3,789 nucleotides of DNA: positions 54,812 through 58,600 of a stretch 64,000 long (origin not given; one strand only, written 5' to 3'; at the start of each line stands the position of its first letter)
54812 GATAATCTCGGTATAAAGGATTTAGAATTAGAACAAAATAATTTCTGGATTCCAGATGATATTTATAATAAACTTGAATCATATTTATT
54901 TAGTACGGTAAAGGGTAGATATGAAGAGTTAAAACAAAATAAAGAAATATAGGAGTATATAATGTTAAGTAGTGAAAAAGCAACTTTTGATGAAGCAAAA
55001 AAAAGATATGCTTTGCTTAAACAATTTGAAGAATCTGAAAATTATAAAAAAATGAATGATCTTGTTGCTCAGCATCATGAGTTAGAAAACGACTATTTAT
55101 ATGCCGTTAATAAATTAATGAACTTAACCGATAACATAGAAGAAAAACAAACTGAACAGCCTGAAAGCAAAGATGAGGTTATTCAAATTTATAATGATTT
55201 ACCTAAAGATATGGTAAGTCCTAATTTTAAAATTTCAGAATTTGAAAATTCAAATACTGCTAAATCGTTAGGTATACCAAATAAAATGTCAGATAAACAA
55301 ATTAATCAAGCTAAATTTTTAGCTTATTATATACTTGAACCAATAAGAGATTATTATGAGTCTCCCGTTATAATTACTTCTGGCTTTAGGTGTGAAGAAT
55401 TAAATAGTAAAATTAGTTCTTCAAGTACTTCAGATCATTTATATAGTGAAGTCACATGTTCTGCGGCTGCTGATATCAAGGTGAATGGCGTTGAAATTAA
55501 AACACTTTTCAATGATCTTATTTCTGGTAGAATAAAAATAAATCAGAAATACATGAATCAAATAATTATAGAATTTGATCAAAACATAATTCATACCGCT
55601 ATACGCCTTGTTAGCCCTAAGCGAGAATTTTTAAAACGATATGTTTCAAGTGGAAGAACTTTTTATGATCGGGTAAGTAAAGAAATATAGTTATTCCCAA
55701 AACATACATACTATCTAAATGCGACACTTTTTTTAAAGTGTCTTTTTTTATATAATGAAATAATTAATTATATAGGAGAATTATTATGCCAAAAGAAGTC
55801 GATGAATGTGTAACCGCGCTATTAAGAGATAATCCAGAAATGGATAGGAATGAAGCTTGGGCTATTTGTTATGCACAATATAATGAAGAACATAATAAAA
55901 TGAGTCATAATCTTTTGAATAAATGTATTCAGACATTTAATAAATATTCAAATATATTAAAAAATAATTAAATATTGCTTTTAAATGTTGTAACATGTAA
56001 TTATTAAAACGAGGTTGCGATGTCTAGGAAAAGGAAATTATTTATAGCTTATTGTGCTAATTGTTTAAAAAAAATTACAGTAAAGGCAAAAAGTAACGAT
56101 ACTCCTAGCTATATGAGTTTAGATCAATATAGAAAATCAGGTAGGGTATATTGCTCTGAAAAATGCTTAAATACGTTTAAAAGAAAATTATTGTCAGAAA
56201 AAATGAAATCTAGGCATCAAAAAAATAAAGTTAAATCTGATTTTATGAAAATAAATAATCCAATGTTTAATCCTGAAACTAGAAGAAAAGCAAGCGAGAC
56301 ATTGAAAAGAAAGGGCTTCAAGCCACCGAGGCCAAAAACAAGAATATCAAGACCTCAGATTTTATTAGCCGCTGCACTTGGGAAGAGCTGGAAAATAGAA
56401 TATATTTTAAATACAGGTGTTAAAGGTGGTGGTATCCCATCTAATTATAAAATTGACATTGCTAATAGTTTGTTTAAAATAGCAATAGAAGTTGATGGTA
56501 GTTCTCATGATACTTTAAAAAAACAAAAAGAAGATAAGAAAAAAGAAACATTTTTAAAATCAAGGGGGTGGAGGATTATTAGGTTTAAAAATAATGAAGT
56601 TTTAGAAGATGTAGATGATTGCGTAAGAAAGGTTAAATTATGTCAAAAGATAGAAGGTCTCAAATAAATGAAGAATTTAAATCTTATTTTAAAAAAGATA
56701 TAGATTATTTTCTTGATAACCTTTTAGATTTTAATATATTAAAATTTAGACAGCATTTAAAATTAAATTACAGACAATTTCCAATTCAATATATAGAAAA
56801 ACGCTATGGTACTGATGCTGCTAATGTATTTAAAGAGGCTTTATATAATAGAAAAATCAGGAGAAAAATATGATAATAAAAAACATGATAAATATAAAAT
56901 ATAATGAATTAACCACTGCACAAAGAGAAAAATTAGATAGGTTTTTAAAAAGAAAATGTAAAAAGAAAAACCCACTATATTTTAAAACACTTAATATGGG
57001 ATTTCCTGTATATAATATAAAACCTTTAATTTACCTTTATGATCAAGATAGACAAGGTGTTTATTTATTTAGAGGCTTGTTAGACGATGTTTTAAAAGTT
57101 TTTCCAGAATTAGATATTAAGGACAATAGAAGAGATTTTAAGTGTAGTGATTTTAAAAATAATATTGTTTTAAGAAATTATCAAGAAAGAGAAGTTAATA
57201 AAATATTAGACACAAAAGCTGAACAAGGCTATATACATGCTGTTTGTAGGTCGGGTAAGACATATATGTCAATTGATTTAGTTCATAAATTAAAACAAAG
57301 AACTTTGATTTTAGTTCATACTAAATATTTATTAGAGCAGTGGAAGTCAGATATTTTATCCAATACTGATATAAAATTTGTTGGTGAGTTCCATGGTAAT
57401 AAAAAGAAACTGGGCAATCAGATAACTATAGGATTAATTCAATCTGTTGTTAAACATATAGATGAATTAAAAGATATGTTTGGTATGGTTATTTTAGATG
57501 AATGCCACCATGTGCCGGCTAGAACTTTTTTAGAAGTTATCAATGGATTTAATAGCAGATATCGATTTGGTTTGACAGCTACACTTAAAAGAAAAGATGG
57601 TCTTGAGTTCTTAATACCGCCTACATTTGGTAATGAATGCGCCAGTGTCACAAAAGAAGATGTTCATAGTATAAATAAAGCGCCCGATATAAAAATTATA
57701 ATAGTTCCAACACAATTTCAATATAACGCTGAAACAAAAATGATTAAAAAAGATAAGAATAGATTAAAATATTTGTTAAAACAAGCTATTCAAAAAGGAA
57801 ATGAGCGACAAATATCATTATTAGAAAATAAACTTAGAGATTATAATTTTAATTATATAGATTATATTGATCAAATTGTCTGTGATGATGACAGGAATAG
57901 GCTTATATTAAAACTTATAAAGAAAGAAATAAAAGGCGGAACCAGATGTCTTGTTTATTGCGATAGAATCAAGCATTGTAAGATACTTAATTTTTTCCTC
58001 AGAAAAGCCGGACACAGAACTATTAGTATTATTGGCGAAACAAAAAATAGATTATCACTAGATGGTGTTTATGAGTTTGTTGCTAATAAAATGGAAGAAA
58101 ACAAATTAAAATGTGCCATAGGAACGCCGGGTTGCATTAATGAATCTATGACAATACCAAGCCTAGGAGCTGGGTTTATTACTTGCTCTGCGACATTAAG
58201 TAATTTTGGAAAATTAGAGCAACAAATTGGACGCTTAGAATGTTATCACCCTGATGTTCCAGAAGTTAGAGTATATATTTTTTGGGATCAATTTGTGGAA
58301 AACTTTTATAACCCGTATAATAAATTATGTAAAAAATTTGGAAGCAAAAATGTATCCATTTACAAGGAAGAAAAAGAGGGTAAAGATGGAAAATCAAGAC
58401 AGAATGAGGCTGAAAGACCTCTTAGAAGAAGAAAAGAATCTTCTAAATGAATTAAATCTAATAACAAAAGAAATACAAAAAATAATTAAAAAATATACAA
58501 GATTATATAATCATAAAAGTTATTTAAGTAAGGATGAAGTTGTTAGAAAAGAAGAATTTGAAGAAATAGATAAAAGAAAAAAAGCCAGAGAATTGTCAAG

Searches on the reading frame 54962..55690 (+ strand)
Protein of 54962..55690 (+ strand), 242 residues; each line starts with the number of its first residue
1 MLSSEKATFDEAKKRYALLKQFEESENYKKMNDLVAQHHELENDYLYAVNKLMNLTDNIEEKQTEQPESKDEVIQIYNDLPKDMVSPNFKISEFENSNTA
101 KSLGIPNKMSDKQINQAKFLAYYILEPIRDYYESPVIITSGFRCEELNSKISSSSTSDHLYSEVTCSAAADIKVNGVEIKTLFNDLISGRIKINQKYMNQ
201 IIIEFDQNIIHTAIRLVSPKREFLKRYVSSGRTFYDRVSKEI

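Call 13: search_protein_families(library=phrogs, proteins=[window:54962-55690:+], max_evalue=0.001)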
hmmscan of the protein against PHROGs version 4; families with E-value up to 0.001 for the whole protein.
window:54962-55690:+ (242 aa): 2 families
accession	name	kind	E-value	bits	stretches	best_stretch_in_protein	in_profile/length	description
phrog_894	-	lysis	1.4e-24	87.8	1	68-218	29-165/389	endolysin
phrog_28234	-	lysis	1.3e-05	25.4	1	112-182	266-334/372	endolysin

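Call 27: search_protein_families(library=pfam, proteins=[window:54962-55690:+], max_evalue=0.01)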
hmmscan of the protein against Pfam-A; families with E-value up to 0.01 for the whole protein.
window:54962-55690:+ (242 aa): 1 family
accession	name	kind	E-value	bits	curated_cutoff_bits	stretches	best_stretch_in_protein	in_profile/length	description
PF08291.16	Peptidase_M15_3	-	1.6e-14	54.4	23.2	1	88-183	2-85/108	Peptidase M15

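Call 83: search_dna_similar(query=window:54962-55687:+, collection=phages, mode=protein, max_evalue=0.001, max_rows=15)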
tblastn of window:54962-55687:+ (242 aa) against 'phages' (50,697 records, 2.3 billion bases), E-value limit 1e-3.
Records with a match: 381; places in all: 381; records where one place covers at least 80% of the query: 0.
Best place of each record, by identity: <60% 381.
By first word of the organism name: Bacteroides 56; bajarodmic 55; Escherichia 51; Vibrio 33; Stenotrophomonas 16; Prevotella 15; Vectrevirus 15; Pelagibacter 14; Bacteriophage 13; Proteus 13; and 31 more.
By host as written in the record: - 100; Peromyscus fraterculus 25; Escherichia coli 21; Prevotella sp. 15; Stenotrophomonas maltophilia 12; Dipodomys merriami 10; Vibrio cyclitrophicus 10; Moraxella catarrhalis 9; and 97 more.
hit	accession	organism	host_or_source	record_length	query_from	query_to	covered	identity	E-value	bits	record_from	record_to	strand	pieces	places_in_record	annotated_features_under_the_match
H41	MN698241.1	Pelagibacter phage HTVC027P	Candidatus Pelagibacter sp. HTCC1062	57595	85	238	64%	35.6%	3e-13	74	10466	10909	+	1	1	peptidase M15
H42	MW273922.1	Pelagibacter phage HTVC034P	Candidatus Pelagibacter sp. HTCC1062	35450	85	235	62%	36.3%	2e-14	78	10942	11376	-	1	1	putative peptidase M15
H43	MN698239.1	Pelagibacter phage HTVC023P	Candidatus Pelagibacter sp. HTCC1062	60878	85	235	62%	35.7%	3e-13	74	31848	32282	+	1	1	peptidase M15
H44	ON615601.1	Synechococcus phage BUCT-ZZ01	Synechococcus elongatus PCC 7942 = ...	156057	60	215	64%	34.4%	1e-10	67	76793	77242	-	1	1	hypothetical protein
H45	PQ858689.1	Flavobacterium phage MaF61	Flavobacterium sp. B330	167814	71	238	69%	31.6%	3e-15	81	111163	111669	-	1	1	putative peptidase/plate protein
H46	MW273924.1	Pelagibacter phage HTVC100P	Candidatus Pelagibacter sp. HTCC7211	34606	85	242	65%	33.5%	6e-16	82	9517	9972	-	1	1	putative peptidase M15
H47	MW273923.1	Pelagibacter phage HTVC035P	Candidatus Pelagibacter sp. HTCC1062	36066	85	238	64%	34.4%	1e-12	72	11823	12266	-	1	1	putative peptidase M15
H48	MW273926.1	Pelagibacter phage HTVC204P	Candidatus Pelagibacter sp. FZCC0015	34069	85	242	65%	32.9%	1e-13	76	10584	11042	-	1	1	putative peptidase M15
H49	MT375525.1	Pelagibacter phage Greip EXVC021P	Candidatus Pelagibacter ubique HTCC1062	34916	88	242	64%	33.5%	5e-14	77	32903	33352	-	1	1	Peptidase_M15_3 domain-containing protein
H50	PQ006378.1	bajarodmic virus 274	Peromyscus fraterculus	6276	77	214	57%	35.7%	5e-16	82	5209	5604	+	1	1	peptidase | hypothetical protein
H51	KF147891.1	Pseudomonas phage PaBG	Pseudomonas aeruginosa PAO1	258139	85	238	64%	31.6%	4e-13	74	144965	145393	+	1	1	peptidase M15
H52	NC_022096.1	Pseudomonas phage PaBG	Pseudomonas aeruginosa PAO1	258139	85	238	64%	31.6%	4e-13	74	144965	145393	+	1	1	endolysin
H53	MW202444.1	Bacteriophage sp.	Manatee Spring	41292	85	238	64%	31.4%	1e-10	67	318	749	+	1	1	peptidase M15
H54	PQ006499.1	bajarodmic virus 386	Peromyscus fraterculus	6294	77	214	57%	35.0%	7e-16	82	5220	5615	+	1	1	peptidase | hypothetical protein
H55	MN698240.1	Pelagibacter phage HTVC026P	Candidatus Pelagibacter sp. HTCC1062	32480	85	234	62%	32.1%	1e-12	72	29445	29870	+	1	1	peptidase M15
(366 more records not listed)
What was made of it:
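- The endolysin's closest phage relatives infect Gram-negative hosts (call 83).
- Tried and rejected: The endolysin's relatives point only loosely to a Gram-negative, low-GC host (call 83).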

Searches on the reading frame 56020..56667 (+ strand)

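Call 13: search_protein_families(library=phrogs, proteins=[window:56020-56667:+], max_evalue=0.001)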
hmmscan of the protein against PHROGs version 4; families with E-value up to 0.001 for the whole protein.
window:56020-56667:+ (215 aa): 1 family
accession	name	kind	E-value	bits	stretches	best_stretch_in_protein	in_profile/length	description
phrog_9529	-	unknown function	0.00023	21.9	1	142-208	123-193/247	-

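Call 27: search_protein_families(library=pfam, proteins=[window:56020-56667:+], max_evalue=0.01)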
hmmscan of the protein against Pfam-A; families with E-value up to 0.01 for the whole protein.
window:56020-56667:+ (215 aa): 3 families
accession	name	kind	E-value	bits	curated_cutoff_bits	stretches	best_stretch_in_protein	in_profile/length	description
PF04480.18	DUF559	-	9e-13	48.5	20.6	1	142-205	43-104/109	Protein of unknown function (DUF559)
PF18741.7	MTES_1575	-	2.1e-08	34.6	38.2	1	141-205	23-92/96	REase_MTES_1575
PF10881.14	DUF2726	-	0.0014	18.8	24.7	1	149-194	68-113/126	Protein of unknown function (DUF2726)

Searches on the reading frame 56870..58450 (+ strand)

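Call 13: search_protein_families(library=phrogs, proteins=[window:56870-58450:+], max_evalue=0.001)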
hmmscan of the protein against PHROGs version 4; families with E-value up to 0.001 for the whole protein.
window:56870-58450:+ (526 aa): 5 families
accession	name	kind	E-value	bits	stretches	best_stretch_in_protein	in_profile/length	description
phrog_16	-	DNA, RNA and nucleotide metabolism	2.4e-52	179.3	1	51-512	236-630/986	DNA helicase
phrog_9690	-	DNA, RNA and nucleotide metabolism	4.3e-22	79.5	2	326-502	128-296/306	DNA helicase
phrog_16259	-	DNA, RNA and nucleotide metabolism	3e-11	44.2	1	98-243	115-265/330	DNA helicase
phrog_62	-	DNA, RNA and nucleotide metabolism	2.1e-09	36.4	1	20-238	591-848/1881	DNA helicase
phrog_16694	-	unknown function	3.5e-05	22.9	0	74-380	252-581/1010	-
